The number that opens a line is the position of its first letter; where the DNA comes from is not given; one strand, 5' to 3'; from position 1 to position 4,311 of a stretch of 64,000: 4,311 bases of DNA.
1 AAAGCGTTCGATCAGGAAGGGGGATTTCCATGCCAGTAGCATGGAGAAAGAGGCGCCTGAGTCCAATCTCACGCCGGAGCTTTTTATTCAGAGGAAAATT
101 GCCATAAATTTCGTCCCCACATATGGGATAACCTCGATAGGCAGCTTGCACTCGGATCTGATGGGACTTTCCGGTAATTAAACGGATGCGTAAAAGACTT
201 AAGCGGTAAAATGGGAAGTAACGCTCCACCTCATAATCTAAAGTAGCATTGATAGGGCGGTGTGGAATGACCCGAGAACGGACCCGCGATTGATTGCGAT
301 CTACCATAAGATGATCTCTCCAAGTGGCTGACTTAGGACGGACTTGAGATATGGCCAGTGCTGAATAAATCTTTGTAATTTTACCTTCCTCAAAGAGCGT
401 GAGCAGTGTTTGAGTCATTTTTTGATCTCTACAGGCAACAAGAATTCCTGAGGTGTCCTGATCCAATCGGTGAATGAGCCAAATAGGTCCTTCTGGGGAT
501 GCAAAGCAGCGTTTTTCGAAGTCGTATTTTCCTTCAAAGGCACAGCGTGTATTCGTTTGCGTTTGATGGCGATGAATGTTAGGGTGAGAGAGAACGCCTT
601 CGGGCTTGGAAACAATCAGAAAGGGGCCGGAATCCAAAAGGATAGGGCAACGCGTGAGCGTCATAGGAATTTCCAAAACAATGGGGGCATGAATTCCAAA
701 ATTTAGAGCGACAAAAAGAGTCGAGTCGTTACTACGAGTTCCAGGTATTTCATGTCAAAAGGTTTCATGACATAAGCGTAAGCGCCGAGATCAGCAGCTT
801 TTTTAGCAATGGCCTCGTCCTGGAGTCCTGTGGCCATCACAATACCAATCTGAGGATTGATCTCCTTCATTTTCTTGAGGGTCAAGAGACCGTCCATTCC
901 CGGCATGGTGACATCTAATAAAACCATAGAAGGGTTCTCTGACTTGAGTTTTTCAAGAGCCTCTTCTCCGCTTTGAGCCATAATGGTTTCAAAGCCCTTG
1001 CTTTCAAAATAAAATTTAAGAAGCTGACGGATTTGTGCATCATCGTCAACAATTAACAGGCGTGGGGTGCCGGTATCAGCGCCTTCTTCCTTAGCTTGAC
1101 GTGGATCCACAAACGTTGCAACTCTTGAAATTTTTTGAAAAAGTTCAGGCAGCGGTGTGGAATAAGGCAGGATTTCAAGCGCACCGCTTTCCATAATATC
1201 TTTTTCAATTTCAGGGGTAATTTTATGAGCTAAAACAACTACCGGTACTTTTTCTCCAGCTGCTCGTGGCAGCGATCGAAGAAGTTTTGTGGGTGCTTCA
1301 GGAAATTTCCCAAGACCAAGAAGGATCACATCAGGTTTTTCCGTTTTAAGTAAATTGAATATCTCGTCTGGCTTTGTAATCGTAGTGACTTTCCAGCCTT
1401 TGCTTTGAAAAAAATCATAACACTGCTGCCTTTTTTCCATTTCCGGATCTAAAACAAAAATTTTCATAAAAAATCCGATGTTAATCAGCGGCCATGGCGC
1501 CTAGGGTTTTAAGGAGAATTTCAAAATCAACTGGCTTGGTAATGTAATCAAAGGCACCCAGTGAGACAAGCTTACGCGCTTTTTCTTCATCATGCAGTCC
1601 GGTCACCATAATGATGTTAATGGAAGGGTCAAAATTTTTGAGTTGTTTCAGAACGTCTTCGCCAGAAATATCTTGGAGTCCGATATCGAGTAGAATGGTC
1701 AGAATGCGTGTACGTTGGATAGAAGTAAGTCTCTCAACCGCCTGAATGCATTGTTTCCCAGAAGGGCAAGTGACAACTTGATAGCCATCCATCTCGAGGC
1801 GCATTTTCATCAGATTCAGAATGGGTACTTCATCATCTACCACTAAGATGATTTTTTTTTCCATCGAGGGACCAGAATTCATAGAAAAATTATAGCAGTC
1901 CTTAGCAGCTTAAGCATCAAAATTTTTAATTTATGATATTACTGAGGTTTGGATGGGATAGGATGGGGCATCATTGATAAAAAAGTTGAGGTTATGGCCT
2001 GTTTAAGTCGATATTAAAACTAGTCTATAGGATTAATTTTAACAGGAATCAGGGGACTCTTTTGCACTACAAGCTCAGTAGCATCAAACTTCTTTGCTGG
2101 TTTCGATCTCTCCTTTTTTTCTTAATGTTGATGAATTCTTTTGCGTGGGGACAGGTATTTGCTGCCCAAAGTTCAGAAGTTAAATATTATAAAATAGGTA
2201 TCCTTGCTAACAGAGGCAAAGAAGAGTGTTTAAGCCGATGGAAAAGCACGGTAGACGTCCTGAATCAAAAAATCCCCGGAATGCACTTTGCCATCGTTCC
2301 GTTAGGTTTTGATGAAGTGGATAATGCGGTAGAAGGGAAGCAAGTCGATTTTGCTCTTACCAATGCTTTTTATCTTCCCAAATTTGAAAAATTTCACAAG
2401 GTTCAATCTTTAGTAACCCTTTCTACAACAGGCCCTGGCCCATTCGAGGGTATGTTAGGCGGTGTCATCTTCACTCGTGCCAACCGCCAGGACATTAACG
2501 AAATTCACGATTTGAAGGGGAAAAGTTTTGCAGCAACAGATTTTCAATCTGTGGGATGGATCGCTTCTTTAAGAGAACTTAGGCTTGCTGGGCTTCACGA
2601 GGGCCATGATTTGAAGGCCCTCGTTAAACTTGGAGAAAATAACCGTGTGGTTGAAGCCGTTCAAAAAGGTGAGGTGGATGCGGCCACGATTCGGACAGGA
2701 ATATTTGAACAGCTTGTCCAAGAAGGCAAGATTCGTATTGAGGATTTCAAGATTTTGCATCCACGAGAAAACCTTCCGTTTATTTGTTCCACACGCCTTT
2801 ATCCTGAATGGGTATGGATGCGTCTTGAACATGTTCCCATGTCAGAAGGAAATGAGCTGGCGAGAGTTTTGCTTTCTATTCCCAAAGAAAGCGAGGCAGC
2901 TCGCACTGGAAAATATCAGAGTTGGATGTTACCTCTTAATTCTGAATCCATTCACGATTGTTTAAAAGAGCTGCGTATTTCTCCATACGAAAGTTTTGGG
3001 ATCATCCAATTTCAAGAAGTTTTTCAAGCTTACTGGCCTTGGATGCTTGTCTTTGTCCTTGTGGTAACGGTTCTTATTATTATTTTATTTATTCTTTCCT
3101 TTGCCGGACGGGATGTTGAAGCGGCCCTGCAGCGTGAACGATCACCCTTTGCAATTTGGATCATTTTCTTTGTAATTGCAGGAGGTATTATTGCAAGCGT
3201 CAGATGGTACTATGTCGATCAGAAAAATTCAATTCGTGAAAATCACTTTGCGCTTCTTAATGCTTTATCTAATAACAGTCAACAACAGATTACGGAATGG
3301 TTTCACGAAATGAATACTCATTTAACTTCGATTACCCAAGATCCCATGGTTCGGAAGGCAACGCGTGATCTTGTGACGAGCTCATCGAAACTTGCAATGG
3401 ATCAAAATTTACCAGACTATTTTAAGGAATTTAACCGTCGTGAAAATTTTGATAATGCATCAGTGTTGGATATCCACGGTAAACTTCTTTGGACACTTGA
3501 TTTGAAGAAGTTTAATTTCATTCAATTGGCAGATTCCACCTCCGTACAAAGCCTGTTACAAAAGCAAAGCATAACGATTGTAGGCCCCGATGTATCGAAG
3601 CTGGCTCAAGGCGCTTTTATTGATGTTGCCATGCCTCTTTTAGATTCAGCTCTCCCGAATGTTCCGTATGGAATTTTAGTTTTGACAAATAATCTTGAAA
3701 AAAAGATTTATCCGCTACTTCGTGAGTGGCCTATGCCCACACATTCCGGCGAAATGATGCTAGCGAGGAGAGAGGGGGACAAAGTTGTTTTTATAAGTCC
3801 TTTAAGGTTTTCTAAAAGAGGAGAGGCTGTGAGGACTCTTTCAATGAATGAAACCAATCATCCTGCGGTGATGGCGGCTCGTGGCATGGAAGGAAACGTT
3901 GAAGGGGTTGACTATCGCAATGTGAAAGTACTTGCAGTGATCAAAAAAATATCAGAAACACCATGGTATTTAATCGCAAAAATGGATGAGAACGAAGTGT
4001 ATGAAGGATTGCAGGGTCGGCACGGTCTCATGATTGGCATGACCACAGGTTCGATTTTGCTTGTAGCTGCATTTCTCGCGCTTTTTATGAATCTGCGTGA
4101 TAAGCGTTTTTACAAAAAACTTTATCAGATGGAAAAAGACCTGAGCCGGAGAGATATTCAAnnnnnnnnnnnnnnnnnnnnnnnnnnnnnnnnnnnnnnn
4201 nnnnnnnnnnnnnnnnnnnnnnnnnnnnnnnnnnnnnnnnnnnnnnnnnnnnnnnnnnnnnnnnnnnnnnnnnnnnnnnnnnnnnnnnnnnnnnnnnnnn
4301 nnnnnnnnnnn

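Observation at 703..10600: Signalling locus: kinase with a PhnD-like periplasmic sensor, an outer-membrane barrel, a second hybrid kinase, and two orphan response regulators upstream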

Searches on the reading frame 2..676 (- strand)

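Call 59: search_protein_families(library=pfam, proteins=[window:2-676:-], max_evalue=0.0001)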
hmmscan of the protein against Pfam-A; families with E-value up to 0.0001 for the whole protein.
window:2-676:- (225 aa): 1 family
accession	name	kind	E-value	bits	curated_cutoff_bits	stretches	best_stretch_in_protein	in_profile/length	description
PF00849.27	PseudoU_synth_2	-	1.4e-19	71.3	26.8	1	19-179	2-151/152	RNA pseudouridylate synthase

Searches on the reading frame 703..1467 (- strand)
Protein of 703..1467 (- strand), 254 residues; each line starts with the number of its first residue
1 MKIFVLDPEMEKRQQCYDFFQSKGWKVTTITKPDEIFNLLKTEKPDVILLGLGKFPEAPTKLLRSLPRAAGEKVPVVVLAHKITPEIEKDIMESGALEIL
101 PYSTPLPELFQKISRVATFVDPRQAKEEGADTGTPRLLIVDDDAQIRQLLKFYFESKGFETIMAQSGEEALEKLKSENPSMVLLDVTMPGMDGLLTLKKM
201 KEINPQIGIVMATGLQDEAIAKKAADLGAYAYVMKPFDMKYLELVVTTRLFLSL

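Call 4: search_protein_families(library=pfam, proteins=[window:703-1467:-], max_evalue=0.01)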
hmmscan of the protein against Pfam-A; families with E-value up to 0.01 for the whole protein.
window:703-1467:- (254 aa): 2 families
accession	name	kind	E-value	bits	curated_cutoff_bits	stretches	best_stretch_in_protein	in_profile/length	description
PF00072.30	Response_reg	-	5.7e-36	123.5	30.2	2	138-243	2-107/111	Response regulator receiver domain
PF02310.24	B12-binding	-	0.0015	18.8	32.1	0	153-211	23-86/121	B12 binding domain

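Call 5: search_protein_families(library=ncbifam, proteins=[window:703-1467:-], max_evalue=0.01)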
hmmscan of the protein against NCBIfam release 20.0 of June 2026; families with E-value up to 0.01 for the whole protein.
window:703-1467:- (254 aa): 101 families (the best 25 are shown)
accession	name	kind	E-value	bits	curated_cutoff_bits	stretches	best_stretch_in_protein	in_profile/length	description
NF008469.0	PRK11361.1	equivalog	6.9e-29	100.8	714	1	135-250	5-120/461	acetoacetate metabolism transcriptional regulator AtoC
NF007005.1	PRK09468.1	equivalog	1.2e-26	93.6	331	2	135-242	4-111/237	osmolarity response regulator transcription factor OmpR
TIGR01818.1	ntrC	equivalog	1.1e-25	90.4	558.6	1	138-243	2-107/463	nitrogen regulation protein NR(I)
NF045944.1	ResRegRpaBCyano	equivalog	5.1e-25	88.2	330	1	138-248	1-110/229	response regulator transcription factor RpaB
NF045717.1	DVU0259_DivK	exception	2.4e-24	85.7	160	2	136-246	4-112/117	DVU0259 family response regulator domain-containing protein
TIGR02154.1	PhoB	equivalog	2.7e-24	85.7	296.2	2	135-242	3-112/226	phosphate regulon transcriptional regulator PhoB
NF051870.1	NAssimRespRegNtrX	equivalog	4.4e-24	85.2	600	1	137-247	4-116/452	nitrogen assimilation response regulator NtrX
NF040689.1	MtrAB_MtrA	equivalog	5.7e-24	84.7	300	1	137-250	1-113/219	MtrAB system response regulator MtrA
NF008034.0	PRK10766.1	equivalog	2e-23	83.1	275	1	136-247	4-112/231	two-component system response regulator TorR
NF052313.1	T9SS_RR_PorX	equivalog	3.7e-23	82.1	300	1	136-245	2-111/513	T9SS response regulator signal transducer PorX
NF006900.1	PRK09390.1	equivalog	7.3e-23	81.2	255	1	136-242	6-112/203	response regulator FixJ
TIGR02875.1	spore_0_A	equivalog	1.8e-22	79.9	200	1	136-243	4-115/262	sporulation transcription factor Spo0A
NF040534.1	resp_reg_YycF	equivalog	8.6e-22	77.5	340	1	136-242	2-107/231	response regulator YycF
NF007982.1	PRK10710.1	equivalog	1e-21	77.6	380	2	134-242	7-114/235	envelope stress response regulator BaeR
NF008176.1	PRK10923.1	equivalog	1.2e-21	76.9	620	1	137-240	6-109/469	nitrogen regulation protein NR(I)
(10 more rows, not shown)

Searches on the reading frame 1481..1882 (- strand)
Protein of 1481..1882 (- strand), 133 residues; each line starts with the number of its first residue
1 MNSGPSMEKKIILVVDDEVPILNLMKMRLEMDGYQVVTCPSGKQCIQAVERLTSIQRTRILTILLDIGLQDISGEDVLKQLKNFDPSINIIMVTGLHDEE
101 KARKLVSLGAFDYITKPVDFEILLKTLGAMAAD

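Call 4: search_protein_families(library=pfam, proteins=[window:1481-1882:-], max_evalue=0.01)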
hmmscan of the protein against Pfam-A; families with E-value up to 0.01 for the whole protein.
window:1481-1882:- (133 aa): 2 families
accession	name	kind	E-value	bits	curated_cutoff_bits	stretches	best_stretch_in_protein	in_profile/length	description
PF00072.30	Response_reg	-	3.8e-23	82.2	30.2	1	12-126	1-109/111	Response regulator receiver domain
PF20161.5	VpsR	-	0.00037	20.6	23.7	1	11-128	13-121/121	VpsR domain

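Call 5: search_protein_families(library=ncbifam, proteins=[window:1481-1882:-], max_evalue=0.01)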
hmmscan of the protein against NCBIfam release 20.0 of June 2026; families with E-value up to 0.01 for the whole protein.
window:1481-1882:- (133 aa): 93 families (the best 25 are shown)
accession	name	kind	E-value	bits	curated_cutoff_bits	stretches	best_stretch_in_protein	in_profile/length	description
NF053854.1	RespRegPhoBBctds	equivalog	6.1e-16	58.5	270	1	12-120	1-104/225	two-component system response regulator PhoB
NF047793.1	ResRegPgtA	equivalog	1.4e-15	57.1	650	1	8-127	4-117/414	two-component system response regulator PgtA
NF007135.0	PRK09581.1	equivalog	2.7e-15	56.1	474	1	12-123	5-112/457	PleD family two-component system response regulator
NF008296.0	PRK11083.1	equivalog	2.9e-15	56.3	273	1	7-118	1-105/228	two-component system response regulator CreB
TIGR02154.1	PhoB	equivalog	3.6e-15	55.9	296.2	1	10-127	3-116/226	phosphate regulon transcriptional regulator PhoB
NF045944.1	ResRegRpaBCyano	equivalog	7.7e-15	54.9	330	1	13-119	1-100/229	response regulator transcription factor RpaB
NF033117.2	vanR_ACDEGLN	exception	9.1e-15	54.8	350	1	12-119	1-101/226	VanR-ABDEGLN family response regulator transcription factor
NF040534.1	resp_reg_YycF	equivalog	1.1e-14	54.3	340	1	11-121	2-105/231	response regulator YycF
NF007689.0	PRK10365.1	equivalog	1.3e-14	53.9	760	1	10-128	6-118/441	sigma-54-dependent response regulator transcription factor ZraR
NF051870.1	NAssimRespRegNtrX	equivalog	5.1e-14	52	600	1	12-125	4-113/452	nitrogen assimilation response regulator NtrX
NF008469.0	PRK11361.1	equivalog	5.8e-14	51.6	714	1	10-123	5-112/461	acetoacetate metabolism transcriptional regulator AtoC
NF052313.1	T9SS_RR_PorX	equivalog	7.9e-14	51.3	300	1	12-125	3-110/513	T9SS response regulator signal transducer PorX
NF006900.1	PRK09390.1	equivalog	8.3e-14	51.6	255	1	8-128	3-117/203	response regulator FixJ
NF011695.0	PRK15115.1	equivalog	1.2e-13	50.7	763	1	11-127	8-118/445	two-component system response regulator GlrR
NF033791.1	ActR_PrrA_rreg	equivalog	1.3e-13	51.3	250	1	10-129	2-115/173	ActR/PrrA/RegA family redox response regulator transcription factor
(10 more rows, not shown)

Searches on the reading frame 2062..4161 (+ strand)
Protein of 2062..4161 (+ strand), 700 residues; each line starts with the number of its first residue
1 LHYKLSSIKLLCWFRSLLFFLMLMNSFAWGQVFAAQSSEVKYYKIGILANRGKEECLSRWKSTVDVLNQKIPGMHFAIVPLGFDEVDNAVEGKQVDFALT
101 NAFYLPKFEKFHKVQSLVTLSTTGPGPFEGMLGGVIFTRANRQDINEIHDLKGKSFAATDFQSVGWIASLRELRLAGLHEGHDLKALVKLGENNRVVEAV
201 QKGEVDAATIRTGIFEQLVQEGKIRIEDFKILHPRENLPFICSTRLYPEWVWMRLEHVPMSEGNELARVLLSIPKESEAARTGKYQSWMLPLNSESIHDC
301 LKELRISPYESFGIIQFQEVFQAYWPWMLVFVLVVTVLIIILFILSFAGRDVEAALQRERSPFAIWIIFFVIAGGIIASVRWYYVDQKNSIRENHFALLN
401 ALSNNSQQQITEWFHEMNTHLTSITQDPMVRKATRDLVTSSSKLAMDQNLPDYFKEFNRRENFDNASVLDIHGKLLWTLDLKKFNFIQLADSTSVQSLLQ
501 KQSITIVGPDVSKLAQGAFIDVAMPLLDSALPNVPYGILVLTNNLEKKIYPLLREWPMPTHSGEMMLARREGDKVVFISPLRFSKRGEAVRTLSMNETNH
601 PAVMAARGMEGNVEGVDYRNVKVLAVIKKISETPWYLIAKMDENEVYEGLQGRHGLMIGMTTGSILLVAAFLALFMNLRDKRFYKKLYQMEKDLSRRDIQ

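Call 66: find_homologous_proteins(query=window:2062-4161:+, max_evalue=1e-10)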
Query window:2062-4161:+ (700 aa): 446 proteins with E <= 1e-10 among 8000 candidates; the best 120 are listed.
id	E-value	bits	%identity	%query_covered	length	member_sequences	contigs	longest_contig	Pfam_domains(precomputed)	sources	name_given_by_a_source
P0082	9.8e-100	353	31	45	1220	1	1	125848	PF13531.12,PF09084.17,PF02518.32,PF00512.32,PF12974.13,PF00072.31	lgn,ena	-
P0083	3.3e-79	285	44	46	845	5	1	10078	PF08447.19,PF13426.14,PF13188.14,PF12860.14,PF08448.17,PF12974.13,PF00989.32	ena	-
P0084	5.1e-73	264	42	47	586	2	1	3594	PF02518.32,PF00512.32,PF12974.13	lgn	-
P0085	1.9e-72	263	41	45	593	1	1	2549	PF02518.32,PF00512.32,PF12974.13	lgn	-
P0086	3.4e-71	258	38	47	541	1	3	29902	PF08448.17,PF12974.13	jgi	jgi:phosphate/phosphite/phosphonate ABC transporter binding protein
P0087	6.0e-69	251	40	47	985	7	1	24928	PF13596.13,PF13426.14,PF13188.14,PF12860.14,PF08448.17,PF02518.32,PF00512.32,PF12974.13,PF00989.32,PF00072.31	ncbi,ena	-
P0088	1.6e-68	250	40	47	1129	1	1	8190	PF13426.14,PF13188.14,PF08448.17,PF02518.32,PF00512.32,PF12974.13,PF00989.32,PF00072.31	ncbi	-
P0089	2.5e-68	249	41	42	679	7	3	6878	PF13581.13,PF02518.32,PF00512.32,PF12974.13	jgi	jgi:phosphate/phosphite/phosphonate ABC transporter binding protein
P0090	7.8e-68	247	43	41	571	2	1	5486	PF13426.14,PF13188.14,PF12727.13,PF12974.13,PF00989.32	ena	-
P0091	8.4e-68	247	41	42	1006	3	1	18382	PF08447.19,PF13426.14,PF13188.14,PF08448.17,PF02518.32,PF00512.32,PF12974.13,PF00989.32,PF00072.31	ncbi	-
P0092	6.7e-67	244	37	48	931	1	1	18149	PF13426.14,PF02518.32,PF00512.32,PF12974.13,PF00989.32,PF00072.31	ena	-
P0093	7.4e-67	244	39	44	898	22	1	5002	PF13426.14,PF08448.17,PF02518.32,PF00512.32,PF12974.13,PF00989.32,PF00072.31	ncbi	-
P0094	8.1e-67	244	42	43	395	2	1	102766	PF12974.13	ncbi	ncbi:MAG: phosphate/phosphite/phosphonate ABC transporter substrate-binding protein, partial [Pseudo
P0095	1.3e-66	243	38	48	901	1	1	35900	PF13426.14,PF13188.14,PF08448.17,PF02518.32,PF00512.32,PF12974.13,PF00989.32,PF00072.31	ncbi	-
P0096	2.3e-66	242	43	45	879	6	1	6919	PF13185.13,PF13487.13,PF01966.29,PF01590.33,PF12974.13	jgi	jgi:two-component system sensor histidine kinase TtrS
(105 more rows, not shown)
